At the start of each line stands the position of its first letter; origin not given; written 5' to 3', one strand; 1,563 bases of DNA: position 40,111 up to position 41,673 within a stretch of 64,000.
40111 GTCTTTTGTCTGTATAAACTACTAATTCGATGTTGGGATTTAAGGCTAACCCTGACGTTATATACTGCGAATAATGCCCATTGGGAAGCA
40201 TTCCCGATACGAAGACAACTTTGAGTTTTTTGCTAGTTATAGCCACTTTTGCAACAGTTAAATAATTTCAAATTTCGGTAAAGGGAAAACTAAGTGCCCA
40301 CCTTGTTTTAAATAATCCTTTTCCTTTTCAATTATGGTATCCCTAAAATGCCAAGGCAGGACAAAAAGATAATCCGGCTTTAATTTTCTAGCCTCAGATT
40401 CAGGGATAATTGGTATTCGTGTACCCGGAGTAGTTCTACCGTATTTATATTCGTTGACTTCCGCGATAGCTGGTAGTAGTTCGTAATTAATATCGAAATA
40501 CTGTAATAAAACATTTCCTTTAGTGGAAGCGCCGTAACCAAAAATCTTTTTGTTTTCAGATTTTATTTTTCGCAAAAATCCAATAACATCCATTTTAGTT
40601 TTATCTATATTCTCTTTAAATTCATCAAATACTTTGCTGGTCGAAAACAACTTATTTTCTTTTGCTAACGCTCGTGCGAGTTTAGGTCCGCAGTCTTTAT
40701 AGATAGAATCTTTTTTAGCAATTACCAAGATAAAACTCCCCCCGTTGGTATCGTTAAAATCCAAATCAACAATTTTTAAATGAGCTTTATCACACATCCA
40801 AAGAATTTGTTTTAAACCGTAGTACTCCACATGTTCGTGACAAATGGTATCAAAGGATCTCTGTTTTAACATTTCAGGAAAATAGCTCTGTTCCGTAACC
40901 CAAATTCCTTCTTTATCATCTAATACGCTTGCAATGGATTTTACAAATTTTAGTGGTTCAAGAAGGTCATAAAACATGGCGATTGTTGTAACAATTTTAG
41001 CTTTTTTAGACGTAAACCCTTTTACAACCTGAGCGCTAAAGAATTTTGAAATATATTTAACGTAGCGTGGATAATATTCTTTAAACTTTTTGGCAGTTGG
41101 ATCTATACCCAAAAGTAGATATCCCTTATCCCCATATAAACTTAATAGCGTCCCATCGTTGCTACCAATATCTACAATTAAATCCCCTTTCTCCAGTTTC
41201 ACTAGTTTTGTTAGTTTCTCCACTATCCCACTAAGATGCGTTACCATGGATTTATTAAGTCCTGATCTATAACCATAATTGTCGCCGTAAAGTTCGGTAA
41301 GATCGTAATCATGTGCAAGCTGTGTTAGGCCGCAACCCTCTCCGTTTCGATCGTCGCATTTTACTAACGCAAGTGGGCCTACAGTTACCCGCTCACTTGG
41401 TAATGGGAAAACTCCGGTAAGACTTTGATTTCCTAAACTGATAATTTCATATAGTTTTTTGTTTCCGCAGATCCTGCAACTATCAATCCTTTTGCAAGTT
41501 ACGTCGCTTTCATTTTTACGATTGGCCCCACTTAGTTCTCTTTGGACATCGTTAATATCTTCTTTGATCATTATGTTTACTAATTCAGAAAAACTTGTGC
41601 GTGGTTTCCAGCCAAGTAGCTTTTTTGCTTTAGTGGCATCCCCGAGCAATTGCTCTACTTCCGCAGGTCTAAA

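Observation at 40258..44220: Gmd fused to a TylC3-type sugar C-methyltransferase, next to a B12-type radical SAM enzyme with a CX4CX2C motif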

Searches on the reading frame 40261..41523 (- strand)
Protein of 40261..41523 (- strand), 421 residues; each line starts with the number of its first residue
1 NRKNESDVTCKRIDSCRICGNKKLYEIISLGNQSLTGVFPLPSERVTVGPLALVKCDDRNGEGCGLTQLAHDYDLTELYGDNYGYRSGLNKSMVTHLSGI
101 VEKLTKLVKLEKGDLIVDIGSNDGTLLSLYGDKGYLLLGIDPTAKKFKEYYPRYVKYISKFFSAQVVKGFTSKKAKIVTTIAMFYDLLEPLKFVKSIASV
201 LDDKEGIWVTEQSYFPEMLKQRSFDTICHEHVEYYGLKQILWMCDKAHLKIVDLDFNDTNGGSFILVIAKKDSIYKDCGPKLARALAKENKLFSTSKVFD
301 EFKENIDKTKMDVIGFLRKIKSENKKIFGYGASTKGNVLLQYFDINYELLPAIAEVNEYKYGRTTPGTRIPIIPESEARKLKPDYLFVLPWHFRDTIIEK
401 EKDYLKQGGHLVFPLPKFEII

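Call 9: search_solved_structures(query=window:40261-41523:-, max_evalue=0.001, show_alignments=2)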
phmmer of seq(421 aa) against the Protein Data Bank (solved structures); distinct sequences matched with E-value up to 0.001: 10.
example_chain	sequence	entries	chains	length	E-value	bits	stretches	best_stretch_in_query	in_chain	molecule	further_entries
4rv9_A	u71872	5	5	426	1.4e-46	162.4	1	9-420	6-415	D-mycarose 3-C-methyltransferase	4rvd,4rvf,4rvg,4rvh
5t64_A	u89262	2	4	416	2.3e-35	125.4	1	15-420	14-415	Sugar 3-C-methyl transferase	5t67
4e2w_A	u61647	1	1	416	2.8e-34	121.8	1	14-419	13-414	TcaB9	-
3ndi_A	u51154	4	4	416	3.1e-34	121.7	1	14-419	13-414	Methyltransferase | TcaB9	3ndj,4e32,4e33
4e2x_A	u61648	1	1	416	3.1e-34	121.7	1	14-419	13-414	TcaB9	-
4e30_A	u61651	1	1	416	7.3e-34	120.5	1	14-419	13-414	TcaB9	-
4e2y_A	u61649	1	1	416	8.1e-34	120.3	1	14-419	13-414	TcaB9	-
4e31_A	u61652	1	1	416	1.1e-33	119.9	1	14-419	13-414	TcaB9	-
5t6b_A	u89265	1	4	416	2.9e-33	118.5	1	15-419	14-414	Sugar 3-C-methyl transferase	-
4e2z_A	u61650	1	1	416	2.9e-33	118.5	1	14-419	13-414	TcaB9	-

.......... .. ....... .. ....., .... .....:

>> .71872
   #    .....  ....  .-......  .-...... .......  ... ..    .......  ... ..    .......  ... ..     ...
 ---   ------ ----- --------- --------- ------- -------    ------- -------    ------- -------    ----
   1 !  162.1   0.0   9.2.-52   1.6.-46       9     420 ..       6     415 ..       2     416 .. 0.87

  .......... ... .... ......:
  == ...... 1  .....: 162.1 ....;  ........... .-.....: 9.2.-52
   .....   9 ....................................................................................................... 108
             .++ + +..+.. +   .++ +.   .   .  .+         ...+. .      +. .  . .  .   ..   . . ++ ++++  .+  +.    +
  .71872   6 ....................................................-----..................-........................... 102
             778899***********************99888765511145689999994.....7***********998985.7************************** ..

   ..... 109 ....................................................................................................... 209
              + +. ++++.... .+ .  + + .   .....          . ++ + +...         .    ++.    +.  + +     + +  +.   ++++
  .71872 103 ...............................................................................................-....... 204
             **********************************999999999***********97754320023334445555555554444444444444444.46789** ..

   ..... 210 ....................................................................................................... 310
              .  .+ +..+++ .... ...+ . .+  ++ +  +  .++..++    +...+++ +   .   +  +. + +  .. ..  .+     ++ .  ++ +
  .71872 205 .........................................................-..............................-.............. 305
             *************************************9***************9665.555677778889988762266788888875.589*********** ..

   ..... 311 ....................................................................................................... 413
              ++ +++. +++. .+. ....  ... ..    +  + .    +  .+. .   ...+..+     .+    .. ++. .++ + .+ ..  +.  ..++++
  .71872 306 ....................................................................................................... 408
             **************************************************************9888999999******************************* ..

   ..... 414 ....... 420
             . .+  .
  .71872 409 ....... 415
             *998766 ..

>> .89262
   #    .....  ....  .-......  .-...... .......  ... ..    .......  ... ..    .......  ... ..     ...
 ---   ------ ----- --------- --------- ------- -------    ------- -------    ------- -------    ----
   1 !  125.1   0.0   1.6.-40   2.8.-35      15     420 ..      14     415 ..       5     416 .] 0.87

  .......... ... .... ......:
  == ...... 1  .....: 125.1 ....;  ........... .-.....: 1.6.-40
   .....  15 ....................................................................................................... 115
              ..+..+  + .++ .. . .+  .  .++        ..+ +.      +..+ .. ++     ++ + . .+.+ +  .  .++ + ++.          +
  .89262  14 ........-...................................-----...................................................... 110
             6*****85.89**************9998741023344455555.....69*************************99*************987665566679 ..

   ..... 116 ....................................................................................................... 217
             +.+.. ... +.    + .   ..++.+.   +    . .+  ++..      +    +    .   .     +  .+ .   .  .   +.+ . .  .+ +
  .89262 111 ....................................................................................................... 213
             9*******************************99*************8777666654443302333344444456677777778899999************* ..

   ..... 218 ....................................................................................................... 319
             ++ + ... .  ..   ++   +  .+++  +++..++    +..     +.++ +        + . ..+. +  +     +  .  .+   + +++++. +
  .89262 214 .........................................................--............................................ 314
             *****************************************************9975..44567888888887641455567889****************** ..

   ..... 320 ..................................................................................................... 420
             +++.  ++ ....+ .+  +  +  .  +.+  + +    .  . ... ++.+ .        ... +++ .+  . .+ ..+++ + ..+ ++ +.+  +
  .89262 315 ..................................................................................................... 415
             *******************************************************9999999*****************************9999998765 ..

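Call 38: find_related_loci(query=A1, collection=genome_contigs, flank=10000)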
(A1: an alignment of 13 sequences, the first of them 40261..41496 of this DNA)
Query A1 (412 aa) in genome_contigs; peptide patterns used: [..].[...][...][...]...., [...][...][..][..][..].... (x = any residue, [..] = any of these).
600 stretches matched a pattern (row limit reached: there are more); 595 encode a relative of the query (tblastn E <= 1e-3); the best 80 are kept; 80 distinct loci.
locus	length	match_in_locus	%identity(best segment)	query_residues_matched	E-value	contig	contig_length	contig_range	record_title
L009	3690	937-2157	56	3-412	3e-158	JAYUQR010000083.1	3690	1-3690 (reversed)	MAG: Candidatus Gracilibacteria bacterium isolate GL114_DN_metabinner_8 GL114_DN_metabinner_8_82, whole genome shotgun s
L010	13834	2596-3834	56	2-412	2e-151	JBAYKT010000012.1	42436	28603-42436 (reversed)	MAG: Patescibacteria group bacterium isolate SO_2016_GW1_86 scaffold01706_OW334_2016, whole genome shotgun sequence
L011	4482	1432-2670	55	2-412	3e-154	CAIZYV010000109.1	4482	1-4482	Candidatus Falkowbacteria bacterium isolate Loc090907-5m_bin-395 genome assembly, contig: bin-395:109/114, whole genome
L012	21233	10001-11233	56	3-412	2e-149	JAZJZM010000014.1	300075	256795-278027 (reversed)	MAG: Bacteroidota bacterium isolate ADI_H2L1_1_122_18_3-bin023 ADIH2L11_B023_0_000000000014, whole genome shotgun sequen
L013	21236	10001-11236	54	2-412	2e-147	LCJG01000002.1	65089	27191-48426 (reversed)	MAG: Candidatus Collierbacteria bacterium GW2011_GWB1_44_6 UW68_C0002, whole genome shotgun sequence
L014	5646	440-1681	55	2-412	5e-146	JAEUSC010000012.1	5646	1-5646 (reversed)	MAG: Candidatus Omnitrophota bacterium isolate new MAG-293 k141_2905109, whole genome shotgun sequence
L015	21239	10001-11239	52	2-411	1e-143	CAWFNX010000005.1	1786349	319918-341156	MAG: uncultured Verrucomicrobiae bacterium isolate MFD06085.bin.1.132 genome assembly, contig: contig_7434, whole genome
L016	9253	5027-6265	53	2-411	3e-142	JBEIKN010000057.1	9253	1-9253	MAG: Flavobacteriales bacterium isolate Sample-104-S4-bin-17 Sample_104_S4-bin_17-k141_2259893, whole genome shotgun seq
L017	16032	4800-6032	53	2-412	2e-142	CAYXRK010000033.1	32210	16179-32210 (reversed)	MAG TPA_asm: uncultured Nitrospirales bacterium isolate binchicken_co248_263 genome assembly, contig: NODE_1136_length_3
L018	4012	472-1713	53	2-412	1e-145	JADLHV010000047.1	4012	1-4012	MAG: Bacteroidia bacterium isolate SJ489 c_000000209958, whole genome shotgun sequence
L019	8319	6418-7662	53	2-412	9e-142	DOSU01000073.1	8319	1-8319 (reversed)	MAG TPA_asm: Rikenellaceae bacterium isolate UBA9571 contig_6916, whole genome shotgun sequence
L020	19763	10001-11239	53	2-411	1e-141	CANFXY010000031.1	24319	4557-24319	MAG: Bacteroidetes bacterium isolate Jr-16oct17-93 genome assembly, contig: Jr-16oct17-C3827, whole genome shotgun seque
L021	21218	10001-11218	53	4-412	3e-141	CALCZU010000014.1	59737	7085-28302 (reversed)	MAG TPA_asm: uncultured Bdellovibrionales bacterium isolate SRR6231156_bin.99_CONCOCT_v1.1_MAG genome assembly, contig:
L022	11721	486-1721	52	4-412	1e-140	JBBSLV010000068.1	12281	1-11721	MAG: Tepidisphaerales bacterium isolate LS5_sbin.11 LS5_sbin.11_K_726337_L_12281_cov_10.0000, whole genome shotgun seque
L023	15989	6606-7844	54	2-411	6e-140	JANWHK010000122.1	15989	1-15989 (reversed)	MAG: Bacteroidia bacterium isolate CRAIB_MAG13 c_000000047419, whole genome shotgun sequence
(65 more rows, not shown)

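Call 64: search_dna_similar(query=window:40261-41496:-, collection=plasmids, mode=protein, max_rows=25, max_evalue=1e-20)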
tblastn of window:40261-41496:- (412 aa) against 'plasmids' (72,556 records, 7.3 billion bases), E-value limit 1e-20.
Records with a match: 166; places in all: 182; records where one place covers at least 80% of the query: 161.
Best place of each record, by identity: <60% 166.
By first word of the organism name: Sinorhizobium 55; Streptomyces 21; Rhizobium 11; Bacillus 10; Leisingera 9; Roseibium 6; Brachyspira 6; Shinella 6; Ensifer 5; Azospirillum 4; and 22 more.
By predicted mobility (MOB-suite, as given by PLSDB): non-mobilizable 102; mobilizable 57; conjugative 7.
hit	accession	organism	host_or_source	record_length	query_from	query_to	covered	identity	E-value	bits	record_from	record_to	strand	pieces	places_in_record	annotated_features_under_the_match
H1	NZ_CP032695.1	Rhizobium jaguaris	Calliandra grandiflora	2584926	4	412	99%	50.0%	5e-123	399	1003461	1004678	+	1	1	none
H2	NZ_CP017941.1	Phyllobacterium zundukense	Oxytropis triphylla,cell culture,root ...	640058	2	412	100%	47.5%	7e-120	390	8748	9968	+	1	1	class I SAM-dependent methyltransferase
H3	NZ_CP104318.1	Streptomyces angustmyceticus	whole organism,soil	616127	4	412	99%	46.8%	1e-111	366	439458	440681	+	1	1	class I SAM-dependent methyltransferase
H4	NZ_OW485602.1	Rhodovastum atsumiense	-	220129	1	412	100%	46.4%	2e-118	386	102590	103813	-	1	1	class I SAM-dependent methyltransferase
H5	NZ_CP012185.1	Pseudonocardia sp. EC080619-01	Apterostigma dentigerum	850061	4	412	99%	44.8%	7e-102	338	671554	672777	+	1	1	class I SAM-dependent methyltransferase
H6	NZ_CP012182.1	Pseudonocardia sp. EC080610-09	Apterostigma dentigerum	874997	4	412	99%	44.8%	7e-102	338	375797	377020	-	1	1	class I SAM-dependent methyltransferase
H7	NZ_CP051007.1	Streptomyces griseofuscus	-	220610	4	412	99%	44.2%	3e-108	357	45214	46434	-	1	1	class I SAM-dependent methyltransferase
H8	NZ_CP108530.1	Streptomyces sp. NBC_01224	-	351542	4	412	99%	44.2%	6e-108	356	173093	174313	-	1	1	class I SAM-dependent methyltransferase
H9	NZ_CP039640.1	Azospirillum sp. TSH100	soil,soil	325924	2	402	97%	43.7%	3e-108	357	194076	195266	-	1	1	class I SAM-dependent methyltransferase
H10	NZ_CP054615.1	Azospirillum oryzae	cell culture,soil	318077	2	402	97%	43.2%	2e-109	360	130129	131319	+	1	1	class I SAM-dependent methyltransferase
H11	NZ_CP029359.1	Azospirillum thermophilum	cell culture,hot spring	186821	6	412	99%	41.3%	5e-80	275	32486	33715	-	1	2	class I SAM-dependent methyltransferase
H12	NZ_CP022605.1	Ochrobactrum quorumnocens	cell culture,rhizosphere of potato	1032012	7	412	99%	31.6%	2e-52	196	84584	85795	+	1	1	record has no annotation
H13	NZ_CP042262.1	Qingshengfaniella alkalisoli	cell culture,saline soil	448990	6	412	99%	30.8%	2e-48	184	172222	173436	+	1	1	class I SAM-dependent methyltransferase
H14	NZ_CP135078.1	Streptomyces parvus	bacteria,cell culture,soil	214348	1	412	100%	29.9%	1e-53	199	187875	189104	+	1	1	class I SAM-dependent methyltransferase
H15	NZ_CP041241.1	Sinorhizobium mexicanum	Acaciella angustissima,cell culture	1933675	4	408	98%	30.3%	6e-44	171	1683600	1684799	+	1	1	none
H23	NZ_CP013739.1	Streptomyces globisporus C-1027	soil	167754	1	412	100%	29.2%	2e-53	199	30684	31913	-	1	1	class I SAM-dependent methyltransferase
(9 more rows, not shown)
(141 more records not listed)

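Call 65: get_annotated_region(hit=H2, flank=6000)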
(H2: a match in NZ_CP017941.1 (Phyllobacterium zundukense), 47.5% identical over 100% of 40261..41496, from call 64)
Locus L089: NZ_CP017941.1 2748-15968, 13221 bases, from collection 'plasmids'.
description: Phyllobacterium zundukense strain Tri-48 plasmid unnamed1, complete sequence
organism: Phyllobacterium zundukense (NCBI taxid 1867719)
taxonomy: Bacteria; Pseudomonadota; Alphaproteobacteria; Hyphomicrobiales; Phyllobacteriaceae; Phyllobacterium; Phyllobacterium zundukense
host: -; source: Oxytropis triphylla,cell culture,root nodule; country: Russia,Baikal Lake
typing (MOB-suite, as given by PLSDB): non-mobilizable
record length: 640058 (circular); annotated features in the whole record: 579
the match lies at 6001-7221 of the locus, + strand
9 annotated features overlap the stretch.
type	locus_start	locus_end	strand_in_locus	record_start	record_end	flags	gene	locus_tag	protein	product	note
CDS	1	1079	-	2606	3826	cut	-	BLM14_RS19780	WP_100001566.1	phosphomannomutase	-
CDS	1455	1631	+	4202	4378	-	-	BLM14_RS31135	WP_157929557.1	hypothetical protein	-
CDS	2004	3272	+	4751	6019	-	-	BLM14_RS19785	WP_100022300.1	glycosyltransferase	-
CDS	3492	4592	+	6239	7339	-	-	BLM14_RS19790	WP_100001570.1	rhamnan synthesis F family protein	-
CDS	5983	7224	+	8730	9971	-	-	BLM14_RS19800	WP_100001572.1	class I SAM-dependent methyltransferase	-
CDS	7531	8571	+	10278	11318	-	-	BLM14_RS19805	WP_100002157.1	IS110 family transposase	-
CDS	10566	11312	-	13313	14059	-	-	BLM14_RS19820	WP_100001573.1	ABC transporter ATP-binding protein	-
CDS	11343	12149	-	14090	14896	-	-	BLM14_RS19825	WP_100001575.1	ABC transporter permease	-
CDS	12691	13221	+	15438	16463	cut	-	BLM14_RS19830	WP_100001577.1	hypothetical protein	-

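Call 66: get_annotated_region(hit=H10, flank=6000)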
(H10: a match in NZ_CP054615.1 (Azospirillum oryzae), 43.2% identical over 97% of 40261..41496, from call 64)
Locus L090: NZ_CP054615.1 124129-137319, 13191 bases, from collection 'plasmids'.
description: Azospirillum oryzae strain KACC 14407 plasmid unnamed1, complete sequence
organism: Azospirillum oryzae (NCBI taxid 286727)
taxonomy: Bacteria; Pseudomonadota; Alphaproteobacteria; Rhodospirillales; Azospirillaceae; Azospirillum; Azospirillum oryzae
host: -; source: cell culture,soil; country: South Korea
typing (MOB-suite, as given by PLSDB): non-mobilizable; replicon rep_cluster_1806
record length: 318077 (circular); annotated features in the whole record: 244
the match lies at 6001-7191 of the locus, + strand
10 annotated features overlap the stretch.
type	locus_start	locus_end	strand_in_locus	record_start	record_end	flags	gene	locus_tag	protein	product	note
CDS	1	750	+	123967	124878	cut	-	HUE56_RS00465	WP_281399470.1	GDP-L-fucose synthase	-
CDS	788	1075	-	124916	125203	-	-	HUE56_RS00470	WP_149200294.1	hypothetical protein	-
CDS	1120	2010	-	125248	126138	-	-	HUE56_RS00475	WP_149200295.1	hypothetical protein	-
CDS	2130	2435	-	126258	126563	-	-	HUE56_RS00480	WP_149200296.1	hypothetical protein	-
CDS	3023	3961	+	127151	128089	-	-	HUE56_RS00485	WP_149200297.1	class I SAM-dependent methyltransferase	-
CDS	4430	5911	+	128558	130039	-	-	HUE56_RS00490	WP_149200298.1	mannose-1-phosphate guanylyltransferase/mannose-6-phosphate isomerase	GO:0009103 - lipopolysaccharide biosynthetic process [Evidence IEA]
CDS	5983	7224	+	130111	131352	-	-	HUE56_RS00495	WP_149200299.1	class I SAM-dependent methyltransferase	-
CDS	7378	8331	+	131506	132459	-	-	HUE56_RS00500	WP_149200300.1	GDP-mannose 4,6-dehydratase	-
CDS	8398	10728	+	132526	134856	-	-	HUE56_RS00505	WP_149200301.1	glycosyltransferase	-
CDS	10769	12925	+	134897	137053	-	-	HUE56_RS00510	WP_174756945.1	glycosyltransferase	-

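Call 67: get_annotated_region(hit=H3, flank=6000)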
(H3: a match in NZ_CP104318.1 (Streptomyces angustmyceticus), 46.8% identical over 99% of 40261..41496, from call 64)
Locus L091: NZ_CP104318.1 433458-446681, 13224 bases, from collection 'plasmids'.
description: Streptomyces angustmyceticus strain CQUSa03 plasmid p1, complete sequence
organism: Streptomyces angustmyceticus (NCBI taxid 285578)
taxonomy: Bacteria; Actinomycetota; Actinomycetes; Kitasatosporales; Streptomycetaceae; Streptomyces; Streptomyces angustmyceticus
host: -; source: whole organism,soil; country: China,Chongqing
typing (MOB-suite, as given by PLSDB): non-mobilizable
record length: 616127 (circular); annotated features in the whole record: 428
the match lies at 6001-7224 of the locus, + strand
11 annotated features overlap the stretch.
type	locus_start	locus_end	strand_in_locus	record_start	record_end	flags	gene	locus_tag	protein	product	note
CDS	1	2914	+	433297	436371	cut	-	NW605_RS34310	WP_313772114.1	non-ribosomal peptide synthetase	-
CDS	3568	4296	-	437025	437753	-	-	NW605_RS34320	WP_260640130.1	sulfotransferase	-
CDS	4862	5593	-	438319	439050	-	-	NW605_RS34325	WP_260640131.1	VC0807 family protein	-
CDS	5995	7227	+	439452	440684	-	-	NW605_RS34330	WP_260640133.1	class I SAM-dependent methyltransferase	-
CDS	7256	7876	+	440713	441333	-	rfbC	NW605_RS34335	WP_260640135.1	dTDP-4-dehydrorhamnose 3,5-epimerase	-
CDS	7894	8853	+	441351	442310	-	-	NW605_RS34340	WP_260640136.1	NAD(P)-dependent oxidoreductase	-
CDS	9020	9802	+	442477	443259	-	-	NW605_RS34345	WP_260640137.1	ATP-binding cassette domain-containing protein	-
CDS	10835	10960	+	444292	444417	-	-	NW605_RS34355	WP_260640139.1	hypothetical protein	-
CDS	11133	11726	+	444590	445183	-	-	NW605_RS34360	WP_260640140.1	hypothetical protein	-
CDS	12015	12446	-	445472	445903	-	-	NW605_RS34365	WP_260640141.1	cold shock domain-containing protein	-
CDS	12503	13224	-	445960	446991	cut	-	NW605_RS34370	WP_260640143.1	ketoacyl-ACP synthase III family protein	-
